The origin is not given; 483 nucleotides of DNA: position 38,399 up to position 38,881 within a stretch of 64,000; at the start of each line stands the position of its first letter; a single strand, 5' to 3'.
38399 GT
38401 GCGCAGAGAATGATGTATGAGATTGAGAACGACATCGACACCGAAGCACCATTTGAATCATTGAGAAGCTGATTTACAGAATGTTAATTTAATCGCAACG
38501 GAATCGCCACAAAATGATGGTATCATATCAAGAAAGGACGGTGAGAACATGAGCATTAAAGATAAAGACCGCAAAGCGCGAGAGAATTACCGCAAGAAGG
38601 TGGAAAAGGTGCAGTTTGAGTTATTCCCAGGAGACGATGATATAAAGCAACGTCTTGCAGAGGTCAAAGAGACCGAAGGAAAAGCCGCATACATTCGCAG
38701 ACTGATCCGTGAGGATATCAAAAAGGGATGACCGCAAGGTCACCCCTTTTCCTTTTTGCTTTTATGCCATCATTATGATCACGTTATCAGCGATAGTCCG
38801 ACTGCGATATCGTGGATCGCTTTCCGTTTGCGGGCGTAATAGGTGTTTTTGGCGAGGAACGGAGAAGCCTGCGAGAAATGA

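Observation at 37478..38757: Five-ORF plus-strand cassette with a perfect consensus promoter, wedged antisense between the late regulator and terS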

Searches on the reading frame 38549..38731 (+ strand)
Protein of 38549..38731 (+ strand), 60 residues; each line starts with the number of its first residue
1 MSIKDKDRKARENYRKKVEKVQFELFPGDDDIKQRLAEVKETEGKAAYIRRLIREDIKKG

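Call 7: search_protein_families(library=pfam, max_evalue=1, proteins=[window:38549-38731:+])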
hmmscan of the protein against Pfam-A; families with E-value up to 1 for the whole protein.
window:38549-38731:+ (60 aa): 0 families

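Call 8: search_protein_families(library=phrogs, max_evalue=1, proteins=[window:38549-38731:+])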
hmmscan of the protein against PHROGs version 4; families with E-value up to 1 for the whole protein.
window:38549-38731:+ (60 aa): 4 families
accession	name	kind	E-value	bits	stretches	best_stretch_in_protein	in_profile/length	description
phrog_14312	-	unknown function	0.055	15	1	31-60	13-42/87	-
phrog_37566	-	unknown function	0.081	13.7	1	21-38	29-46/51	-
phrog_38484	-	unknown function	0.31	12.3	1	10-51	46-84/99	-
phrog_24654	-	unknown function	0.34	12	1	22-58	43-79/85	-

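Call 11: find_encoding_contigs(protein=window:38549-38731:+, flank=6000, max_places=10)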
Protein window:38549-38731:+ (60 aa): 7 contigs read that carry it; 3 places shown.
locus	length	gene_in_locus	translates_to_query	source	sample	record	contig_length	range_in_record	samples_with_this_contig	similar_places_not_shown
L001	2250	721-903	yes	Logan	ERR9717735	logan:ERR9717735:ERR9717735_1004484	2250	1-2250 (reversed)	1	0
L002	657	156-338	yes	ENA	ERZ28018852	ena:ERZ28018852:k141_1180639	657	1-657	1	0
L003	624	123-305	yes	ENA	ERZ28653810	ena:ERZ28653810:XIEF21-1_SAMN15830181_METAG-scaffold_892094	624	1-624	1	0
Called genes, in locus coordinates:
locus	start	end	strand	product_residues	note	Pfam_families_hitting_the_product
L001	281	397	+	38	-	-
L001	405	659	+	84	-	-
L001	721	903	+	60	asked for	-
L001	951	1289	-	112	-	-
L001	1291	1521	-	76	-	-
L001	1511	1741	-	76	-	-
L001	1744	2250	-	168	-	?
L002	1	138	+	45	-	?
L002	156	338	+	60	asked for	-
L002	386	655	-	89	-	?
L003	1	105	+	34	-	?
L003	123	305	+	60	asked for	-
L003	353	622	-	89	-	?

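Call 14: find_related_loci(query=window:38549-38731:+, collection=viral_contigs, flank=6000)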
Query window:38549-38731:+ (60 aa) in viral_contigs; peptide patterns used: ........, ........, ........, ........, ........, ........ (x = any residue, [..] = any of these).
22 stretches matched a pattern, but none encodes a relative of the query by tblastn (E <= 1e-3).

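Call 16: find_homologous_proteins(query=window:38549-38731:+, max_evalue=0.01)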
Query window:38549-38731:+ (60 aa): 74 proteins with E <= 0.01 among 74 candidates.
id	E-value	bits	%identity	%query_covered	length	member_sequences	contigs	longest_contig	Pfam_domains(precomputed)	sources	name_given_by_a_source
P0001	7.1e-27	109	93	100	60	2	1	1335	-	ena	-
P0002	1.5e-26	108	93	100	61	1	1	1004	-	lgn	-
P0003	3.7e-26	107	93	100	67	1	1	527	-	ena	-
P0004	3.2e-25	104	88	100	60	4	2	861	-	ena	-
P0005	2.3e-24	101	88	100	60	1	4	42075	-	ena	-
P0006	3.2e-24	101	88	98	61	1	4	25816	-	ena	-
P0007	5.7e-24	100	88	98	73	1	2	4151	-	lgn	-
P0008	2.2e-23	98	85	100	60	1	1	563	-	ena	-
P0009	4.4e-23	97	83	100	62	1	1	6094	-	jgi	jgi:hypothetical protein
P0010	5.0e-23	97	83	100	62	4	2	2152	-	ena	-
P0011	5.1e-23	97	85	98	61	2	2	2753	-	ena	-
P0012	5.1e-23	97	83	100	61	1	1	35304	-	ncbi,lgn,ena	-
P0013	2.0e-22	95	82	100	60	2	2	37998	-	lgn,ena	-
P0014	2.0e-22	95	85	98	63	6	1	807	-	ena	-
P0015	1.1e-21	93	80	100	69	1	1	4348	-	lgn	-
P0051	1.8e-14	70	61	100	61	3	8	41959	-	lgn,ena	-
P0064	6.3e-13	65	63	98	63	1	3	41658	-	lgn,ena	-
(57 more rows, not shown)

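Call 18: find_encoding_contigs(protein=P0012, flank=7000, max_places=3)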
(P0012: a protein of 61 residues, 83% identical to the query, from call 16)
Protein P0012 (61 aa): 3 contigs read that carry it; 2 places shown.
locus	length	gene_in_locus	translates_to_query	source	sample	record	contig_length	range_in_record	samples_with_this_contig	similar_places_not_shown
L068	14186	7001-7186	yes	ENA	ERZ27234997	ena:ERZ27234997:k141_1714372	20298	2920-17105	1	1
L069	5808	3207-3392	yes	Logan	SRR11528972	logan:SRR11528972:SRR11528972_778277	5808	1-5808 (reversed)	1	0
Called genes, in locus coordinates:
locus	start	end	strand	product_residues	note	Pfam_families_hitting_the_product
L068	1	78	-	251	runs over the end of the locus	-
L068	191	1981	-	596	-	-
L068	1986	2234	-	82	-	-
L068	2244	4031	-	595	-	-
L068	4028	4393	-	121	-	PF03592:Terminase_2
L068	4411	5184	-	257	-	PF00149:Metallophos (weak)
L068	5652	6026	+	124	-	-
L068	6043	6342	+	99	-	-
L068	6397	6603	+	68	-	-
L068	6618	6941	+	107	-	-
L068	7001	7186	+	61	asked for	-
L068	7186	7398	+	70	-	-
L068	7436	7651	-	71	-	-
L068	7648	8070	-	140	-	-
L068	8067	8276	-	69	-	-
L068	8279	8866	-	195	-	PF11417:G39P_N (weak)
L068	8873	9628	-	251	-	PF09681:Phage_rep_org_N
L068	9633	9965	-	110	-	-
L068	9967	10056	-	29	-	-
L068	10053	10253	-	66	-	-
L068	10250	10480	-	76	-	PF14090:HTH_39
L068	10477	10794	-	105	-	PF11753:DUF3310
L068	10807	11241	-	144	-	PF00692:dUTPase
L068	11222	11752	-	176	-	-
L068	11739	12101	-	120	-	PF24608:PDDEXK_15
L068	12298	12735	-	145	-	PF00436:SSB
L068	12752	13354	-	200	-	PF24703:DUF7666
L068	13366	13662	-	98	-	-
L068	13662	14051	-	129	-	-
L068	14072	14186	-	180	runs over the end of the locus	-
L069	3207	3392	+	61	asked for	-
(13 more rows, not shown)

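Call 19: find_encoding_contigs(protein=P0051, flank=7000, max_places=3)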
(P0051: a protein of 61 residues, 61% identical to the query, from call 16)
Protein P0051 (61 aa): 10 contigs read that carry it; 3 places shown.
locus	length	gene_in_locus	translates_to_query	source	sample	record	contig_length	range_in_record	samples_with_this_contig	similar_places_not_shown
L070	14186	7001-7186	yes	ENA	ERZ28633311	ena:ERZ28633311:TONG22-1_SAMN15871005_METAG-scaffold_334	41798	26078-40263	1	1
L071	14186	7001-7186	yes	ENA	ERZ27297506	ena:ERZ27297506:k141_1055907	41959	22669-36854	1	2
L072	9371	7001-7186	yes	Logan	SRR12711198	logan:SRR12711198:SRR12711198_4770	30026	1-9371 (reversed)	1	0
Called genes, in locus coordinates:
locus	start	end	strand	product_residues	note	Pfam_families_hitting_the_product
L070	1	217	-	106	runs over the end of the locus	-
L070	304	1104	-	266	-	-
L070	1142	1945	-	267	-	-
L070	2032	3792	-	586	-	-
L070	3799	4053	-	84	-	-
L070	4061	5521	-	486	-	PF04466:Terminase_3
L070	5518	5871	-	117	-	-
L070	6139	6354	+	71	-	-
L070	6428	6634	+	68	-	-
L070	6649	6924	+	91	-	-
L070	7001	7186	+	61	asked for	-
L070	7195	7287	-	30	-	-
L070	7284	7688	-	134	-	-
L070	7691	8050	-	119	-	PF06356:DUF1064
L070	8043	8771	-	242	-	PF13392:HNH_3 (faint)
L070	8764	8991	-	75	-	-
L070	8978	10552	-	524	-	PF00145:DNA_methylase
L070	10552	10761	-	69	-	PF14090:HTH_39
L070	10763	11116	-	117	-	PF05866:RusA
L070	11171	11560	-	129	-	PF00436:SSB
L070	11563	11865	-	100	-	-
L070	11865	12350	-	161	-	PF07463:NUMOD4, PF13392:HNH_3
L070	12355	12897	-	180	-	-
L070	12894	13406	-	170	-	-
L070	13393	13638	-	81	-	-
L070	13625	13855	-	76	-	-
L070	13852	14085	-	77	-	-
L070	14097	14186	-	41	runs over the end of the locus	-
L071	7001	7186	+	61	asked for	-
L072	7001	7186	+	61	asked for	-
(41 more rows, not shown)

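Call 20: find_encoding_contigs(protein=P0064, flank=7000, max_places=3)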
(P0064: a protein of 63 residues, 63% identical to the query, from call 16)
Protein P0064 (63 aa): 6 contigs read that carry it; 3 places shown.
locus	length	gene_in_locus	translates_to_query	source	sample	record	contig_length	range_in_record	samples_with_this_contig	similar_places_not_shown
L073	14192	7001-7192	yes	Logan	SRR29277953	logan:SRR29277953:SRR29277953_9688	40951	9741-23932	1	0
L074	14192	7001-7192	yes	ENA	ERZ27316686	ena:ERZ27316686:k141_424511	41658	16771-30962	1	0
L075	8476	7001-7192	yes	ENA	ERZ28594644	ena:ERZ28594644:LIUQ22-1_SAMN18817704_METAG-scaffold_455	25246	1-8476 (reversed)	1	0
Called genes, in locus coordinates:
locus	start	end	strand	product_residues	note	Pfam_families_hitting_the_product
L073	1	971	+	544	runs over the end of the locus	-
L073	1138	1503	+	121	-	-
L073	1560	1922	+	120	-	PF24753:DUF7698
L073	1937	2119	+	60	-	-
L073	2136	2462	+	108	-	-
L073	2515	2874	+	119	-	-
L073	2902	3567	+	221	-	-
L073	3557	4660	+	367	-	-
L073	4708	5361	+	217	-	PF02195:ParB_N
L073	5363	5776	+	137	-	-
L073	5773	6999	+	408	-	PF01507:PAPS_reduct, PF11922:DUF3440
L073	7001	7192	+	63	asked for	-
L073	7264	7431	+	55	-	-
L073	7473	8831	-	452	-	PF00239:Resolvase, PF13408:Zn_ribbon_recom (weak)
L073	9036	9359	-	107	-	PF13560:HTH_31, PF12844:HTH_19, PF01381:HTH_3, PF04545:Sigma70_r4 (weak), PF13443:HTH_26 (weak)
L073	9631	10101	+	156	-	-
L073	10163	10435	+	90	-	-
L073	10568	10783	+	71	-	PF13560:HTH_31, PF12844:HTH_19 (weak), PF01381:HTH_3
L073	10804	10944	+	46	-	-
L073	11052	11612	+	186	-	-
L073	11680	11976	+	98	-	-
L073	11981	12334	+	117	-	-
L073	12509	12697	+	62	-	-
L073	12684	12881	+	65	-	-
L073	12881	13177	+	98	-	-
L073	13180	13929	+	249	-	PF09524:Phg_2220_C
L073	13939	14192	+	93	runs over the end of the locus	-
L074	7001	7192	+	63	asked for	-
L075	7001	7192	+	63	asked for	-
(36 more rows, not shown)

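Call 24: search_solved_structures(query=A1, max_evalue=10, show_alignments=3)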
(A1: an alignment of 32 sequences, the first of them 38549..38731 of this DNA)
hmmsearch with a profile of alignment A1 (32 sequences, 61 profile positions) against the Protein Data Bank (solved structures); distinct sequences matched with E-value up to 10: 9.
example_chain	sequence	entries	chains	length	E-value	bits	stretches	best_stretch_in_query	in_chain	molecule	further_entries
6fhf_A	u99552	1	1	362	0.098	15.9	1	30-60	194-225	Design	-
1x93_A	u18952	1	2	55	0.13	15.5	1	23-58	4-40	hypothetical protein HP0222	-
2n3z_A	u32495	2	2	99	0.21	14.8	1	12-43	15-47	OR446 | De novo designed protein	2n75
2kke_A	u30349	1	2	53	0.35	14.1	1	18-56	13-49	Uncharacterized protein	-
6llq_A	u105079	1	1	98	0.66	13.3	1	11-43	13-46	VAL88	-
1pea_A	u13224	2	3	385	1.2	12.5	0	18-39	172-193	AMIDASE OPERON | AMIC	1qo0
1qnl_A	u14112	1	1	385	1.2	12.5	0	18-39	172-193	ALIPHATIC AMIDASE EXPRESSION-REGULATING PROTEIN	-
2dv3_A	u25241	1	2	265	1.6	12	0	45-57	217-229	diphthine synthase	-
9lul_H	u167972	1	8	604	2.9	11.2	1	9-34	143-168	E3 ubiquitin-protein ligase COP1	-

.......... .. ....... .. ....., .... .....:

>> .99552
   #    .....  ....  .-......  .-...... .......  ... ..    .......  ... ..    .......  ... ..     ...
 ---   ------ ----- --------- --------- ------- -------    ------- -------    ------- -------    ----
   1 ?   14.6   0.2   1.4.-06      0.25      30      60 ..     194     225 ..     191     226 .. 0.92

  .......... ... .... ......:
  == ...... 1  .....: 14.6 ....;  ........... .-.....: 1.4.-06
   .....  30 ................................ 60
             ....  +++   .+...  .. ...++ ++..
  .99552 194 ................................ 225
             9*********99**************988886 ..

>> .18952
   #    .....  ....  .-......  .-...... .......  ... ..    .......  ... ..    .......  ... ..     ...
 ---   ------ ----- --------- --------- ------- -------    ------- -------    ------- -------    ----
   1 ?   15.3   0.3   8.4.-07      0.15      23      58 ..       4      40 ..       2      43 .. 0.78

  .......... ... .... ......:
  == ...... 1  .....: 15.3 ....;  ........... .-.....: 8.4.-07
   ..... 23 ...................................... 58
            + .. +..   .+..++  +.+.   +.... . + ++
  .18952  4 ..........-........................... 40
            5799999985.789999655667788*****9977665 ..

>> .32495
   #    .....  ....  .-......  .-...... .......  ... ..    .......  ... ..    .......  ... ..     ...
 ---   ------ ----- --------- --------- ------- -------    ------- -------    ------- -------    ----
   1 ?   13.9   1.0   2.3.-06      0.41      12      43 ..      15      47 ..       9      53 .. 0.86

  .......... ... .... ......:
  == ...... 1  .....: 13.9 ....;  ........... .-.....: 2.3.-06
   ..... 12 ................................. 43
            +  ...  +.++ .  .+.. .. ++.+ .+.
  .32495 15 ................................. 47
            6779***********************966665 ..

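Call 26: find_related_loci(query=A1, collection=metagenome_contigs, flank=5000)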
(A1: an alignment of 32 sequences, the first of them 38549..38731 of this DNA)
Query A1 (60 aa) in metagenome_contigs; peptide patterns used: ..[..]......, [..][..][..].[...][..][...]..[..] (x = any residue, [..] = any of these).
288 stretches matched a pattern; 62 encode a relative of the query (tblastn E <= 1e-3); 62 distinct loci.
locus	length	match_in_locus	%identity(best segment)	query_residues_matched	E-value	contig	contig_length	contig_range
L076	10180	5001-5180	83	1-60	1e-28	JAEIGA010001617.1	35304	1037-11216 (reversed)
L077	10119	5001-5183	57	1-60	4e-19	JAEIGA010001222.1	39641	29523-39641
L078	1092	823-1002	62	1-59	7e-19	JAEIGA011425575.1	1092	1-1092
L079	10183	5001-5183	62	1-60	2e-18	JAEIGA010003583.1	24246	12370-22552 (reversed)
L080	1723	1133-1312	55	1-59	2e-17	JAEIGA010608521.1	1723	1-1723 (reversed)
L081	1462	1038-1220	51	1-60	2e-15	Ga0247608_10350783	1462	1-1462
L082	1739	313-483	48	1-60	9e-14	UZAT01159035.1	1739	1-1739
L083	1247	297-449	47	10-59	2e-11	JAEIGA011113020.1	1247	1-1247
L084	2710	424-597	42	1-59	8e-11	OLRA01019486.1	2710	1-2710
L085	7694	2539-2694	46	8-60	3e-10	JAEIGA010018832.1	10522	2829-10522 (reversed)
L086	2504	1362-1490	56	18-59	2e-9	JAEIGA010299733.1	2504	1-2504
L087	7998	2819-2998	35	1-60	6e-9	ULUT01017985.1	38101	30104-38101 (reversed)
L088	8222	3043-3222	35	1-60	6e-9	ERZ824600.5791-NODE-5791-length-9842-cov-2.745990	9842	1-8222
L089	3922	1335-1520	44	1-60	6e-9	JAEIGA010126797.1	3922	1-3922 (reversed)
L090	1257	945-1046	56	1-34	2e-8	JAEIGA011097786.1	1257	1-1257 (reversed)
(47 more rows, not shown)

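Call 27: predict_structure(alignment_id=A1)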
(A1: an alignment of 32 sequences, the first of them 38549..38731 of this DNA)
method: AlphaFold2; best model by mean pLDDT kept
length: 60 residues; sequences in the alignment: 32
mean_pLDDT: 68.5   pTM: 0.27
mean pLDDT of the five models: 68.5, 68.5, 65.4, 64.7, 62.1
residues with pLDDT >= 90: 0; 70-90: 25; 50-70: 32; < 50: 3
segments of 3 or more residues with pLDDT < 50: 23-25
pLDDT, mean of each block of 10 residues (from residue 1): 75 67 54 65 69 81
secondary structure, 60 per line:
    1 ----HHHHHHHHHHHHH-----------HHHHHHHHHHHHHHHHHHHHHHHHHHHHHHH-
elements in order: H5-17 H29-59

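Call 28: search_protein_families(library=pfam, alignment_id=A1, max_evalue=10)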
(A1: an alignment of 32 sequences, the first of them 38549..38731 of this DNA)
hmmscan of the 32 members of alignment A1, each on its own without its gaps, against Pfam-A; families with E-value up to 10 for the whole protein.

A. member 1, window:38549-38731:+ (60 aa): 0 families

B. families by the number of members that match (of 32 scanned): 13 families
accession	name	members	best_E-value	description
PF14202.11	TnpW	7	0.1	Transposon-encoded protein TnpW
PF16777.11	RHH_7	6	0.0014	Transcriptional regulator, RHH-like, CopG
PF08766.16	DEK_C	2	0.042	DEK C terminal domain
PF20803.2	PaaX_M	2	0.081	PaaX protein central Cas2-like domain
PF09736.14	Bud13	1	0.028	Pre-mRNA-splicing factor of RES complex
PF06950.17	DUF1293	1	0.066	Protein of unknown function (DUF1293)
PF21793.2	DUF6877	1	0.073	Family of unknown function (DUF6877)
PF17767.7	NAPRTase_N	1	0.11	Nicotinate phosphoribosyltransferase (NAPRTase) N-terminal domain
PF14198.11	TnpV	1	0.11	Transposon-encoded protein TnpV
PF20749.2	DUF6833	1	0.13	Domain of unknown function (DUF6833)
PF09803.14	Pet100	1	0.19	Pet100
PF01297.22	ZnuA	1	0.2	Zinc-uptake complex component A periplasmic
PF03020.21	LEM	1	1.6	LEM domain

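Call 41: search_protein_families(library=pfam, max_evalue=0.01, proteins=[L079:2750-3034:+, L079:3061-3585:+, L079:3596-4933:+, L077:2892-3389:+, L077:3449-3835:+, L077:4464-4916:+, L068:5652-6026:+, L068:6043-6342:+, L068:6618-6941:+, L070:6649-6924:+])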
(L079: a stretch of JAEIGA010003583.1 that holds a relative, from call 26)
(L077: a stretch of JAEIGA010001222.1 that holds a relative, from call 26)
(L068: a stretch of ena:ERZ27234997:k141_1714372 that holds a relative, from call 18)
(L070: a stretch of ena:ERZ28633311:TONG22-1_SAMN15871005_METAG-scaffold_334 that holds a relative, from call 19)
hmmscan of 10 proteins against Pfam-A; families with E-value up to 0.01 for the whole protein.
L079:2750-3034:+ (94 aa): 0 families

L079:3061-3585:+ (174 aa): 1 family
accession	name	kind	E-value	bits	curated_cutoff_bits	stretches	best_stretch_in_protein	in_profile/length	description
PF14058.11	PcfK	-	2.9e-06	27.9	27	1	45-93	30-73/139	PcfK-like protein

L079:3596-4933:+ (445 aa): 1 family
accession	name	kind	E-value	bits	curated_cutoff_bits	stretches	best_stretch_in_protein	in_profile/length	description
PF14284.11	PcfJ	-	3.7e-34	118.1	25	1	265-423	1-142/147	PcfJ-like protein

L077:2892-3389:+ (165 aa): 1 family
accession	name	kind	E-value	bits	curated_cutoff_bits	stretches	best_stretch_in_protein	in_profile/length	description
PF00226.36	DnaJ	-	9.4e-06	26.1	27.8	1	8-45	12-53/63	DnaJ domain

L077:3449-3835:+ (128 aa): 0 families

L077:4464-4916:+ (150 aa): 0 families

L068:5652-6026:+ (124 aa): 0 families

L068:6043-6342:+ (99 aa): 0 families

L068:6618-6941:+ (107 aa): 1 family
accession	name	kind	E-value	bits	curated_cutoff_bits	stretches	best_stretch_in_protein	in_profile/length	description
PF14788.12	EF-hand_10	-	0.0043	17.5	27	0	49-105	2-49/50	EF hand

L070:6649-6924:+ (91 aa): 0 families
